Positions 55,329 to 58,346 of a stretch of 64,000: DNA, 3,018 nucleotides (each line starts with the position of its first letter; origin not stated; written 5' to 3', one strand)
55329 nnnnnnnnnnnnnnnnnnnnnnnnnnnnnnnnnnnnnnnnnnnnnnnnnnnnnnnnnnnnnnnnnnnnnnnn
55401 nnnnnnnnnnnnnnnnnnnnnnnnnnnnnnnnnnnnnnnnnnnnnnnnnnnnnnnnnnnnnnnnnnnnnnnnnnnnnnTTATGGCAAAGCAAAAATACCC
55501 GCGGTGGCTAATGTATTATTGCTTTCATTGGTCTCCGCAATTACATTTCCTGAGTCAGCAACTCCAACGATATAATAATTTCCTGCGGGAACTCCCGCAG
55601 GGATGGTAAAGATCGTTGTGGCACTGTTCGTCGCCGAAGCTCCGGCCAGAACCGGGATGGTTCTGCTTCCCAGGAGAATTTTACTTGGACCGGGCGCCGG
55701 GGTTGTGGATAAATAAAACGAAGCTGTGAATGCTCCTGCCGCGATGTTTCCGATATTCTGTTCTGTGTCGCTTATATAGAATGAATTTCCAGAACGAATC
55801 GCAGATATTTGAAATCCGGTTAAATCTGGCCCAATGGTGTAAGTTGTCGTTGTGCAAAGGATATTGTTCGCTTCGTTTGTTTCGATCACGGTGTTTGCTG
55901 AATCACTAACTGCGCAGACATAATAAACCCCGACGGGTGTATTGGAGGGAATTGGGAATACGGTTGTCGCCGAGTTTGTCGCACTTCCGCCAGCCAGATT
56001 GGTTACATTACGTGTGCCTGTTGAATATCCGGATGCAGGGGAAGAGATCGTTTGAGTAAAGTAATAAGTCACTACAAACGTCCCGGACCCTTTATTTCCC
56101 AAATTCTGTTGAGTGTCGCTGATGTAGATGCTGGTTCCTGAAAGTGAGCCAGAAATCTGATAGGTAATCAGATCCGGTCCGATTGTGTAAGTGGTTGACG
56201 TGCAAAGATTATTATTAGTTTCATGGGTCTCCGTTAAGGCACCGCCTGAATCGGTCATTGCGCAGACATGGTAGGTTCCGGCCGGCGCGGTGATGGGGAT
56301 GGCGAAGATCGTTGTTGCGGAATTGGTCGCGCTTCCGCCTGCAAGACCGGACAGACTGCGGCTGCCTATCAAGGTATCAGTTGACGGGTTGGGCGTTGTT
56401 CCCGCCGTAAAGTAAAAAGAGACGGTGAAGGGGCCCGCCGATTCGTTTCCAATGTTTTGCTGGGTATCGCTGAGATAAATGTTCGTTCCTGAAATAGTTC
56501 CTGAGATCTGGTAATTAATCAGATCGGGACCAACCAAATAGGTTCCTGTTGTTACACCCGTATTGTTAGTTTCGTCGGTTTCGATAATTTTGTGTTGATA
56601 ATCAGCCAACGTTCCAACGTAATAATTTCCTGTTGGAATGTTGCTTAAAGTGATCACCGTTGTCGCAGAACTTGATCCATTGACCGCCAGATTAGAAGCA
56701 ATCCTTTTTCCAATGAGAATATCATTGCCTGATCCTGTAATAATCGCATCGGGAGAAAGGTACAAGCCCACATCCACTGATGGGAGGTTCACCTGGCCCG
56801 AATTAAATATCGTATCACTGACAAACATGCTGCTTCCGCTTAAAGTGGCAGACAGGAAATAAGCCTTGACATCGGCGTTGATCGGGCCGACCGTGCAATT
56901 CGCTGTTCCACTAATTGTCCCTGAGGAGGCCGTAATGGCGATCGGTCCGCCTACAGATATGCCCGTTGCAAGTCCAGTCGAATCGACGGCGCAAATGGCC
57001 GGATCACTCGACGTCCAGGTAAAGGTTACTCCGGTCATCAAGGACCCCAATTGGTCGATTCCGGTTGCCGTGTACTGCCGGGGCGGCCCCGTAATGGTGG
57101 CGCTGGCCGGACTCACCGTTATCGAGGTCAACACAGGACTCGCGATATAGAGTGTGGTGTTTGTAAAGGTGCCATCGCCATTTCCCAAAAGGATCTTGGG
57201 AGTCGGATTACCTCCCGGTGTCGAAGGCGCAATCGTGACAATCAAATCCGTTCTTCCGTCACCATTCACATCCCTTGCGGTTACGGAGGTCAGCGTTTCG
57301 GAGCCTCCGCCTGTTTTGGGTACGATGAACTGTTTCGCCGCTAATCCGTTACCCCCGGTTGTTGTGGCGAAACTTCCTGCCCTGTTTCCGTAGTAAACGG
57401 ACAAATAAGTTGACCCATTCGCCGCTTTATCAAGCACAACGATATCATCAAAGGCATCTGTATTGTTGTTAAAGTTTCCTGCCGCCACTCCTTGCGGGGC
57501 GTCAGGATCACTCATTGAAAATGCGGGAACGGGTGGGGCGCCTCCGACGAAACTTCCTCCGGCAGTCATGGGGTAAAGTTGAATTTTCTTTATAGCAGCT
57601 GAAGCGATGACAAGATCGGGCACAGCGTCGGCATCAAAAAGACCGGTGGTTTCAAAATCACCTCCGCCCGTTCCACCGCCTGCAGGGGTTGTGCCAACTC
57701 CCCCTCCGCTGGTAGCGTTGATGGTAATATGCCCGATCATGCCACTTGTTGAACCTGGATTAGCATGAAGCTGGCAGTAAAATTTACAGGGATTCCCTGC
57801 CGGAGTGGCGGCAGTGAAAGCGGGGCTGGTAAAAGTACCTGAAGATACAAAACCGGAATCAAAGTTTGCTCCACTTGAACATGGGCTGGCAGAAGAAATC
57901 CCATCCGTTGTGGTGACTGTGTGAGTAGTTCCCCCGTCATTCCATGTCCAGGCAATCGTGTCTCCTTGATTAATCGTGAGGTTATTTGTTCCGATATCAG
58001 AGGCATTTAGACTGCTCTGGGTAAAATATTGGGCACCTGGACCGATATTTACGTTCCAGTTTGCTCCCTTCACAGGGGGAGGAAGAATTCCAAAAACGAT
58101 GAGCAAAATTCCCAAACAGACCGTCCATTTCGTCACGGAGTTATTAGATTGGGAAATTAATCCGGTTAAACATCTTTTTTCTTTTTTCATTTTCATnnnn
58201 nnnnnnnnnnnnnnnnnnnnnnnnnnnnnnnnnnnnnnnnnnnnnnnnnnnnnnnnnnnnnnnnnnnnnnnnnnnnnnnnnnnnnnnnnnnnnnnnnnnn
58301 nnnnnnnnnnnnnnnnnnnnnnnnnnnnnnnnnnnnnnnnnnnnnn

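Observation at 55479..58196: Giant secreted protein combining a cupredoxin-like (type-1 copper) domain with FG-GAP, Big_2 and four CARDB repeats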

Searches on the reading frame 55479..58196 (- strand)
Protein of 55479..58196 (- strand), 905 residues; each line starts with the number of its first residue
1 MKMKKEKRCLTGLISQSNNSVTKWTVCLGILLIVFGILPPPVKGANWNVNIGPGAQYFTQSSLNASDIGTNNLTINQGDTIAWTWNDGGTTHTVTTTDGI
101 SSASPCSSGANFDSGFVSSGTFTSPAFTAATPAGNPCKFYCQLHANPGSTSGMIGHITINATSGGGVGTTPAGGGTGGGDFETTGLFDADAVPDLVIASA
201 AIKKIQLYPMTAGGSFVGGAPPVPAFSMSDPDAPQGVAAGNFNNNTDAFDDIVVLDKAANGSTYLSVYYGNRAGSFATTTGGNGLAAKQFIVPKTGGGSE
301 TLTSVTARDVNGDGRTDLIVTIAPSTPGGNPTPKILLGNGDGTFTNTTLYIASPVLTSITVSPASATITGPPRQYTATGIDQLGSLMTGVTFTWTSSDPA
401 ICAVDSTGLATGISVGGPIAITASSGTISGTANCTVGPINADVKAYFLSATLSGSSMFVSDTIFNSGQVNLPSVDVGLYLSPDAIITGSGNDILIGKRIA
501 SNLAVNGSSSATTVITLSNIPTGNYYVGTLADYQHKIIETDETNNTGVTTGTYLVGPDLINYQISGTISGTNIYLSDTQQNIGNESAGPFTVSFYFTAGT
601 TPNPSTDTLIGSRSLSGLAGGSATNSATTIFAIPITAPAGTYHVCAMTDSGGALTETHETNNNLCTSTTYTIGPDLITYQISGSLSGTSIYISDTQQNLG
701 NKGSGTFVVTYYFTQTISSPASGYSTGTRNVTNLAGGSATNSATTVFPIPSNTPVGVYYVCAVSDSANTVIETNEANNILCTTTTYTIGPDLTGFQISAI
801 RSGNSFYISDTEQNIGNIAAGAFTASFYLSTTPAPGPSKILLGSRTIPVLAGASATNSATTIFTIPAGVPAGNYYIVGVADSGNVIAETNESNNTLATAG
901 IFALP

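Call 3: search_protein_families(library=pfam, proteins=[window:55479-58196:-], max_evalue=1)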
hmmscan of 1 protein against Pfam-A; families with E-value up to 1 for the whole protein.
window:55479-58196:- (905 aa): 7 families
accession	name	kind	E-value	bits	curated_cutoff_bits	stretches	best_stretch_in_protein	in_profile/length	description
PF07705.17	CARDB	-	1.1e-38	131.9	22.7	4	798-897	13-100/101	CARDB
PF13517.12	FG-GAP_3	-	1.1e-10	42.4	26.9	3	309-361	1-46/61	FG-GAP-like repeat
PF01839.29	FG-GAP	-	0.00022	21.5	22.1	1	303-324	3-23/37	FG-GAP repeat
PF01835.25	MG2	-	0.00052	20.8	32.8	0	622-654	56-88/96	MG2 domain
PF02368.24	Big_2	-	0.00052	20.3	22.8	1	357-436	3-79/79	Bacterial Ig-like domain (group 2)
PF00127.26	Copper-bind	-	0.006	17.4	21.2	1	70-160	16-99/99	Copper binding proteins, plastocyanin/azurin family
PF15418.12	DUF4625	-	0.018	15.7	27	0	621-657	87-124/131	Domain of unknown function (DUF4625)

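Call 4: search_protein_families(library=ncbifam, proteins=[window:55479-58196:-], max_evalue=1)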
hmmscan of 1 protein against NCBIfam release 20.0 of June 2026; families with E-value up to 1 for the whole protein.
window:55479-58196:- (905 aa): 3 families
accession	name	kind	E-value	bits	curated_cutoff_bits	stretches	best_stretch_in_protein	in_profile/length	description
TIGR02656.1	cyanin_plasto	equivalog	0.00015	22.1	87.85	1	71-160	17-99/99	plastocyanin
TIGR03102.1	halo_cynanin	subfamily_domain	0.01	15.9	93.8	1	71-122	42-96/115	halocyanin domain-containing protein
NF047539.1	XAC2610_fam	domain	0.032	14.7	35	0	306-344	2-40/89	XAC2610-related protein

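Call 5: search_solved_structures(query=window:55479-58196:-, max_evalue=1, show_alignments=3)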
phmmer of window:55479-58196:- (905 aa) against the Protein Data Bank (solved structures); distinct sequences matched with E-value up to 1: 0.
